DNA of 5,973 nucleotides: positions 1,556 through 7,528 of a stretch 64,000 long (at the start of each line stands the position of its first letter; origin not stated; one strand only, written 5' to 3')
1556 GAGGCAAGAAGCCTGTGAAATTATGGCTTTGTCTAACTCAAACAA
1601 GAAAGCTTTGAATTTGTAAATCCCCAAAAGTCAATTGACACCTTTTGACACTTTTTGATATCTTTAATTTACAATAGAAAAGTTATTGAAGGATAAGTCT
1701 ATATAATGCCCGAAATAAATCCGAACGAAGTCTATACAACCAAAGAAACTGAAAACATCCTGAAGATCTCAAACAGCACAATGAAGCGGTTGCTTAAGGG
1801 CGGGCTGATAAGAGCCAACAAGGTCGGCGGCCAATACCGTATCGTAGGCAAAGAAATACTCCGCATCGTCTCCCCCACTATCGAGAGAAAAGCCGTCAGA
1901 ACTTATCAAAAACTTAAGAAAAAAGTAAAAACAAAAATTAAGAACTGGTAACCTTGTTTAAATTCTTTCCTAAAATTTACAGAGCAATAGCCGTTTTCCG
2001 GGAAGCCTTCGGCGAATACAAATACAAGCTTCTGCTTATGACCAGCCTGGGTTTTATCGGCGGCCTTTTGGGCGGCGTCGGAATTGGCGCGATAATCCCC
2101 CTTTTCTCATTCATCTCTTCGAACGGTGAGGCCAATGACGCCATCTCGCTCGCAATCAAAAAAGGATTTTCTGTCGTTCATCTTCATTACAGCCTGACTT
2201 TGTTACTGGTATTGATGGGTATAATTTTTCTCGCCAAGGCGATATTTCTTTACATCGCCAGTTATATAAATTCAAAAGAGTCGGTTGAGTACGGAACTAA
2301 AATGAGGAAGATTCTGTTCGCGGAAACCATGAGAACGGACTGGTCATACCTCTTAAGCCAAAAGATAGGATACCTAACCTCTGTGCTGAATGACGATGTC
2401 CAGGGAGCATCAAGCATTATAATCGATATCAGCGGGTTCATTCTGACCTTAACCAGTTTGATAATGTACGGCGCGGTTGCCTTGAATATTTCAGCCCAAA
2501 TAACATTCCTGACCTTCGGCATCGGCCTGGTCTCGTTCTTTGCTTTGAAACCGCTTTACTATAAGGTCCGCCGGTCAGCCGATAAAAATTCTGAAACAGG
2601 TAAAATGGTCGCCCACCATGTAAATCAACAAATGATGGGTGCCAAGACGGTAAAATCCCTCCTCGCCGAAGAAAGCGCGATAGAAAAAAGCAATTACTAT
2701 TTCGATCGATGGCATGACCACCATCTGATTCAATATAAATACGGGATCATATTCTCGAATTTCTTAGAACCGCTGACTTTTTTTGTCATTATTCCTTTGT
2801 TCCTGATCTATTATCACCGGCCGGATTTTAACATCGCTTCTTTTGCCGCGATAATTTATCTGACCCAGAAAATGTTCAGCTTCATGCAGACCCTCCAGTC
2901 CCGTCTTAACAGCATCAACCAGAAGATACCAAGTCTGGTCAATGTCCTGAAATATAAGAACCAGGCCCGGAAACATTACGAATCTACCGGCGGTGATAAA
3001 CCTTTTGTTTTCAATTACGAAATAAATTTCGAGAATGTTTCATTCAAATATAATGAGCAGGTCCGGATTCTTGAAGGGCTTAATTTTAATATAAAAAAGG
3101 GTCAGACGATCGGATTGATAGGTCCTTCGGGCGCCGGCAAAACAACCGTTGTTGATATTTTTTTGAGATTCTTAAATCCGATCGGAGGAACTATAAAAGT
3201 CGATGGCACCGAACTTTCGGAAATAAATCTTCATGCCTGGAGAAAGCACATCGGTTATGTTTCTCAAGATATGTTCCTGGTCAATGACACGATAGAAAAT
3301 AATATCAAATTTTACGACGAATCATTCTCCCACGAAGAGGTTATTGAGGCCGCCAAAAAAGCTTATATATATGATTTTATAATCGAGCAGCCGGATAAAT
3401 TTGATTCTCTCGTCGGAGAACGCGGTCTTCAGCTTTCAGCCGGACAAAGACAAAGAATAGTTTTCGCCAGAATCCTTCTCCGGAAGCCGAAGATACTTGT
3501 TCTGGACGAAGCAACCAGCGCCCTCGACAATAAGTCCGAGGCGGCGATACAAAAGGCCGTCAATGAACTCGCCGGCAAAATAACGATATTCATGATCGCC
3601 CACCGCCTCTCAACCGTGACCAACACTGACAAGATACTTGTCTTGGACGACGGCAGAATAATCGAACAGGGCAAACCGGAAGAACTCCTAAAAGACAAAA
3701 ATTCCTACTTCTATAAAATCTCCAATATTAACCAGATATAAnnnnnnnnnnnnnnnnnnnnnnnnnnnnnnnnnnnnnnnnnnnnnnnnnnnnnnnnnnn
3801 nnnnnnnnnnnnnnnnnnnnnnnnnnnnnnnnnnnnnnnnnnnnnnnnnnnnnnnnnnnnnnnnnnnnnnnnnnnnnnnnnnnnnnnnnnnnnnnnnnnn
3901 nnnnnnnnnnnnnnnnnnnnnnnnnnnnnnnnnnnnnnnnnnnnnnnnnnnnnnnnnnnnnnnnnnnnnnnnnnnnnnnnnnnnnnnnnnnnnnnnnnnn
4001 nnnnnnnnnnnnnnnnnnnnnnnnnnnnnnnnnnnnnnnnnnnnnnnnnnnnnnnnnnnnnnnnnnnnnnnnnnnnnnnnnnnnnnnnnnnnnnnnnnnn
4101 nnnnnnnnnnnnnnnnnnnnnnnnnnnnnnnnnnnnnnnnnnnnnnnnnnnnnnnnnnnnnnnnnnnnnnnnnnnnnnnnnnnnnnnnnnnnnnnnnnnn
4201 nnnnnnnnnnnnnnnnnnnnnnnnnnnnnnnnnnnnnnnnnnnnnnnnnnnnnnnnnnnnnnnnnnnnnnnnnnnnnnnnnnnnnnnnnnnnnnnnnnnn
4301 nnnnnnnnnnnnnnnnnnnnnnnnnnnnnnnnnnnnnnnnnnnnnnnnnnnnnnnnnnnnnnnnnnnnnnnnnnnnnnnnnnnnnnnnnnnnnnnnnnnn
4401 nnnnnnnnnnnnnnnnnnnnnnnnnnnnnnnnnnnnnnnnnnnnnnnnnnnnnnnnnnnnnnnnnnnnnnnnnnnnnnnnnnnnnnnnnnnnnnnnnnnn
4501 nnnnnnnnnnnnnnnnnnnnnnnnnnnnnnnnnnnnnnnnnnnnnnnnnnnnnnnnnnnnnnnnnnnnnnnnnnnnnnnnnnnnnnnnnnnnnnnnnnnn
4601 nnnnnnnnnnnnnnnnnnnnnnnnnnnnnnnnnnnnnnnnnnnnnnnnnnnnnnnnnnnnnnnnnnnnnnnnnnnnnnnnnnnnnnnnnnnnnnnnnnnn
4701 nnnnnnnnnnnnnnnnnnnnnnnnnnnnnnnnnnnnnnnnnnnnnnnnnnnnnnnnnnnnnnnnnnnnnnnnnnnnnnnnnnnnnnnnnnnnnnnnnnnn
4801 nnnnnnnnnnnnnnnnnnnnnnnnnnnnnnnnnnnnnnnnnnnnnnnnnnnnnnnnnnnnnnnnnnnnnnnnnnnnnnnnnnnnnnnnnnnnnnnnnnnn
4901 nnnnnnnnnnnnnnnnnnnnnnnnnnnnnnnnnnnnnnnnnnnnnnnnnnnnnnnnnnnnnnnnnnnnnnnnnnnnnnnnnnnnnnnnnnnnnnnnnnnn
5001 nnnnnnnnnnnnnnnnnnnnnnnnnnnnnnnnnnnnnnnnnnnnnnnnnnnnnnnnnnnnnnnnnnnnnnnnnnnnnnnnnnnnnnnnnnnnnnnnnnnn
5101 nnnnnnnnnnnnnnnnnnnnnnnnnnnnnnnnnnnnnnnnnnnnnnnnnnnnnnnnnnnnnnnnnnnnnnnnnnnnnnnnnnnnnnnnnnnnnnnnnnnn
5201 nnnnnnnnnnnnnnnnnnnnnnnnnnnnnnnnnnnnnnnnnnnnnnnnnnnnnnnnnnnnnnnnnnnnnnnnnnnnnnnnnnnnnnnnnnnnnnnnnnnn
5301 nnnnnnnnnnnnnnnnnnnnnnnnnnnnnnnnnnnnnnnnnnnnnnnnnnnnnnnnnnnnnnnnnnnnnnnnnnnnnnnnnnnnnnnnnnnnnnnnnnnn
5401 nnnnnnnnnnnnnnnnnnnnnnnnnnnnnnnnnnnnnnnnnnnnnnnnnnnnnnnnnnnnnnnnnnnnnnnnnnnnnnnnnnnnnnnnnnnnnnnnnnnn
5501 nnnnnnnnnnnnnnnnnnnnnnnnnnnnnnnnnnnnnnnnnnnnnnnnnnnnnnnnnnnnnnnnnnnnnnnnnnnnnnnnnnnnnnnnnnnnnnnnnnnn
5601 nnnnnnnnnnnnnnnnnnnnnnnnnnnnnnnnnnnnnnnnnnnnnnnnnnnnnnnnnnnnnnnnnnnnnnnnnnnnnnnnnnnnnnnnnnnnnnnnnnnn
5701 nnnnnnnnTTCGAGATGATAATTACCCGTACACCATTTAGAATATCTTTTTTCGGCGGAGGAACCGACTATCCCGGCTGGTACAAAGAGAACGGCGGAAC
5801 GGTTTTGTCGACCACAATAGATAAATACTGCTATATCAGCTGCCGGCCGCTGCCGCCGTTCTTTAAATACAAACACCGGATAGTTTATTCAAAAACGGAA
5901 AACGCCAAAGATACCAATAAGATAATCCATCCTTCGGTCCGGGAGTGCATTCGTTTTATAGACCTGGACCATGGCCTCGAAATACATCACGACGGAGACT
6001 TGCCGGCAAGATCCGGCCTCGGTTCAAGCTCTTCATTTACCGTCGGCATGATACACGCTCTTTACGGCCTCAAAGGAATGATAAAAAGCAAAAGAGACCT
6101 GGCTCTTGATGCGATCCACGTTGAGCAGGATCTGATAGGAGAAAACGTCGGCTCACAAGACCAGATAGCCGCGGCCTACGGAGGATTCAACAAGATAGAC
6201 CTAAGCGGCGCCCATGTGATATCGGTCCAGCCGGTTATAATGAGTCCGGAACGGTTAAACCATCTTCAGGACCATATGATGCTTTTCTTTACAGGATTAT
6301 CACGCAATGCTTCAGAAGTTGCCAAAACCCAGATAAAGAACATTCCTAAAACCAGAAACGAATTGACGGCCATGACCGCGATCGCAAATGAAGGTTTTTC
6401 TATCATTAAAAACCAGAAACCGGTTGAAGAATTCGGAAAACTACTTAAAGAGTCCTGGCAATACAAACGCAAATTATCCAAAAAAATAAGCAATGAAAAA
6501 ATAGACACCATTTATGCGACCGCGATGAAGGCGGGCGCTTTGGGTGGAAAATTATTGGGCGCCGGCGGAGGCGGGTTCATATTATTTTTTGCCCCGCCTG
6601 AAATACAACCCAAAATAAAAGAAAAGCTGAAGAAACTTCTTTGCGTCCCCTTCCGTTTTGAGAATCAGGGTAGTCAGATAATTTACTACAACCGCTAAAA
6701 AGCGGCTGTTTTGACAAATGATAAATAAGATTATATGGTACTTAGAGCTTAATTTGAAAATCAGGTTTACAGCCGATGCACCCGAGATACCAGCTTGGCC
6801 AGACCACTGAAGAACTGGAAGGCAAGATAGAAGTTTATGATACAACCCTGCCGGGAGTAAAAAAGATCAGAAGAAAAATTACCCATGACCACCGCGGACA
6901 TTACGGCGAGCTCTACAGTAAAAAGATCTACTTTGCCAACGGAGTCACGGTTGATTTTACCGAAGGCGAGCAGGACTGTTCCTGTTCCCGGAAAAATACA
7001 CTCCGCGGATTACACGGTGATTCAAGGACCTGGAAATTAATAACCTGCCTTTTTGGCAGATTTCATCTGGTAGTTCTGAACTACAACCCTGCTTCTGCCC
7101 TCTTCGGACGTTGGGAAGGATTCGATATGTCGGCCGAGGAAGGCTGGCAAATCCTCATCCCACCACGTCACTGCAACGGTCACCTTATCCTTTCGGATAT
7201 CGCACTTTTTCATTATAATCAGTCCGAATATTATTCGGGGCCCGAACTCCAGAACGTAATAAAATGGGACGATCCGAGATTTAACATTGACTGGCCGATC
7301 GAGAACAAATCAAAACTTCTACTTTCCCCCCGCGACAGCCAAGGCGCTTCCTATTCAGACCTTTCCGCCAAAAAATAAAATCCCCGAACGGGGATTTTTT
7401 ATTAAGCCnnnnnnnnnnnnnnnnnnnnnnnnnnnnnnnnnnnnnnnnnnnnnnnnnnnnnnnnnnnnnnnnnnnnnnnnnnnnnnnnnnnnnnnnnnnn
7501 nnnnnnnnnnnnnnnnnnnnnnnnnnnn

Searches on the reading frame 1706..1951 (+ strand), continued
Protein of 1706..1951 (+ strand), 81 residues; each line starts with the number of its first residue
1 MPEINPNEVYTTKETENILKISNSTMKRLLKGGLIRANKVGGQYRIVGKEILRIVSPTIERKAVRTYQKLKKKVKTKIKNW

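Call 47: search_protein_families(library=pfam, alignment_id=A4, max_evalue=0.00001)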
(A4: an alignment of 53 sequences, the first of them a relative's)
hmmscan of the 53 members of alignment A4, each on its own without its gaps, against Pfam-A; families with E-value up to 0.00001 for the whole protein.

A. member 1, L051:5560-6513:- (318 aa): 3 families
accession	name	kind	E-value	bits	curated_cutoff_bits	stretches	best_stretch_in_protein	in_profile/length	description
PF01370.27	Epimerase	-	4.9e-52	177.2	20.9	1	7-228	1-228/240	NAD dependent epimerase/dehydratase family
PF16363.11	GDP_Man_Dehyd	-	2.9e-17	63.6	27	1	39-302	59-328/332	GDP-mannose 4,6 dehydratase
PF04321.23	RmlD_sub_bind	-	1e-07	31.8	27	1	6-169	2-154/287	RmlD substrate binding domain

B. families by the number of members that match (of 53 scanned): 45 families (the first 25 are shown)
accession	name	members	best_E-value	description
PF01370.27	Epimerase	14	1.4e-64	NAD dependent epimerase/dehydratase family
PF16363.11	GDP_Man_Dehyd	14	1.1e-44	GDP-mannose 4,6 dehydratase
PF01073.25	3Beta_HSD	8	6.5e-20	3-beta hydroxysteroid dehydrogenase/isomerase family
PF04321.23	RmlD_sub_bind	8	3.5e-16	RmlD substrate binding domain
PF00534.26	Glycos_transf_1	5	7.2e-35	Glycosyl transferases group 1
PF13692.12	Glyco_trans_1_4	5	1.6e-27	Glycosyl transferases group 1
PF04932.20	Wzy_C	5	4.6e-20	O-Antigen ligase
PF13524.12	Glyco_trans_1_2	4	5.1e-17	Glycosyl transferase-like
PF02397.22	Bac_transf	3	1e-65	Bacterial sugar transferase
PF00535.33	Glycos_transf_2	3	4.1e-23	Glycosyl transferase family 2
PF02719.21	Polysacc_synt_2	3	6.2e-14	Polysaccharide biosynthesis protein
PF01973.23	MptE-like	3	8.7e-12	6-hydroxymethylpterin diphosphokinase MptE-like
PF04055.27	Radical_SAM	2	7.2e-30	Radical SAM superfamily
PF13489.12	Methyltransf_23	2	1.4e-20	Methyltransferase domain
PF02310.24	B12-binding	2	1.3e-15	B12 binding domain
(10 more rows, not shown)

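Call 48: list_cluster_members(proteins=[P0001])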
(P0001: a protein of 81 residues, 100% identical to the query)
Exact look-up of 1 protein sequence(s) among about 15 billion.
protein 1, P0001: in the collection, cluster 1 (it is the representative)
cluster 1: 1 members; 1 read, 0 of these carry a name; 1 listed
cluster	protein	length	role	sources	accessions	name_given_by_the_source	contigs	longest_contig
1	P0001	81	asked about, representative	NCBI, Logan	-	-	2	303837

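Call 67: search_protein_representatives(alignment_id=A2)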
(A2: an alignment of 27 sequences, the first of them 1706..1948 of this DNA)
Query: 27 sequences, 81 profile positions. Proteins with E-value up to 0.001 (for the whole library): 1191; up to 1e-10: 78; up to 1e-30: 4. The best 150 are listed.
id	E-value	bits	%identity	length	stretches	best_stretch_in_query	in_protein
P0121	8.8e-37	141.1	-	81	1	1-81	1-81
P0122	9.4e-34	131.4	-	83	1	2-81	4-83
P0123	1.0e-32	128.1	-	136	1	1-81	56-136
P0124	1.8e-32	127.3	-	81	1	1-81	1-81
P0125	1.7e-28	114.6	-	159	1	2-81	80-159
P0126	1.5e-26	108.3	-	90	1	9-73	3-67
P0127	1.0e-24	102.5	-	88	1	4-81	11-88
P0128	5.3e-24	100.2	-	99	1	2-74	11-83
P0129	6.5e-24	99.9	-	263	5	7-55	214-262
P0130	7.4e-24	99.7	-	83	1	2-58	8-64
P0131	1.6e-23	98.7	-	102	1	2-74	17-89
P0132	2.3e-23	98.1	-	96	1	2-74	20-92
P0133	4.4e-23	97.2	-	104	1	2-61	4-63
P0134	4.5e-23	97.2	-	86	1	3-69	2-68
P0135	1.5e-22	95.6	-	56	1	26-81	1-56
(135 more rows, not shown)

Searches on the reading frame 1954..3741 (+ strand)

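Call 8: search_protein_families(library=pfam, proteins=[window:1954-3741:+])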
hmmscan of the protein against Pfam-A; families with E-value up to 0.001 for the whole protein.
window:1954-3741:+ (595 aa): 3 families
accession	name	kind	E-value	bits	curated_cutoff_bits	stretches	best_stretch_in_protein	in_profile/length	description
PF00005.33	ABC_tran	-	9.4e-33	114.1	25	1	373-522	1-137/137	ABC transporter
PF00664.28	ABC_membrane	-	1.6e-13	51.4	28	1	54-284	29-244/274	ABC transporter transmembrane region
PF02463.25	SMC_N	-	2.9e-06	27.3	40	1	219-562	109-209/220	RecF/RecN/SMC N terminal domain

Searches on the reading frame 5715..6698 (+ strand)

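Call 8: search_protein_families(library=pfam, proteins=[window:5715-6698:+])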
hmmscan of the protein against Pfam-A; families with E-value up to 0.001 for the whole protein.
window:5715-6698:+ (327 aa): 2 families
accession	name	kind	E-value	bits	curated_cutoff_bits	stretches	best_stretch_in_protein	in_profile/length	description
PF00288.32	GHMP_kinases_N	-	1.8e-13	51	22.3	1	80-157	8-87/87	GHMP kinases N terminal domain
PF08544.19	GHMP_kinases_C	-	9.1e-11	42.4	21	1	237-307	10-81/85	GHMP kinases C terminal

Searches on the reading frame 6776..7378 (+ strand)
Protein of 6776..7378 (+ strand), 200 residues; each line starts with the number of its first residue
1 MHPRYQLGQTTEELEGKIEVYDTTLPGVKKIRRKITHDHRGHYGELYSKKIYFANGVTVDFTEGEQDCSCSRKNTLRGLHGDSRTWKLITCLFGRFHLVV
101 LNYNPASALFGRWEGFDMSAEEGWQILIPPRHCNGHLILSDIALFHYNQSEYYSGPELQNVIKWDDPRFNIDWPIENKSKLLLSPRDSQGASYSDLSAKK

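Call 58: search_protein_families(library=pfam, proteins=[window:6776-7378:+], max_evalue=0.00001)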
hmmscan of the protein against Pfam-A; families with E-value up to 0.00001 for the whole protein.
window:6776-7378:+ (200 aa): 1 family
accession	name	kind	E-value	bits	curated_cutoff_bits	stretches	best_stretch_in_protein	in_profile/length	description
PF00908.23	dTDP_sugar_isom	-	2.8e-35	121.9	27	1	23-193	2-166/168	dTDP-4-dehydrorhamnose 3,5-epimerase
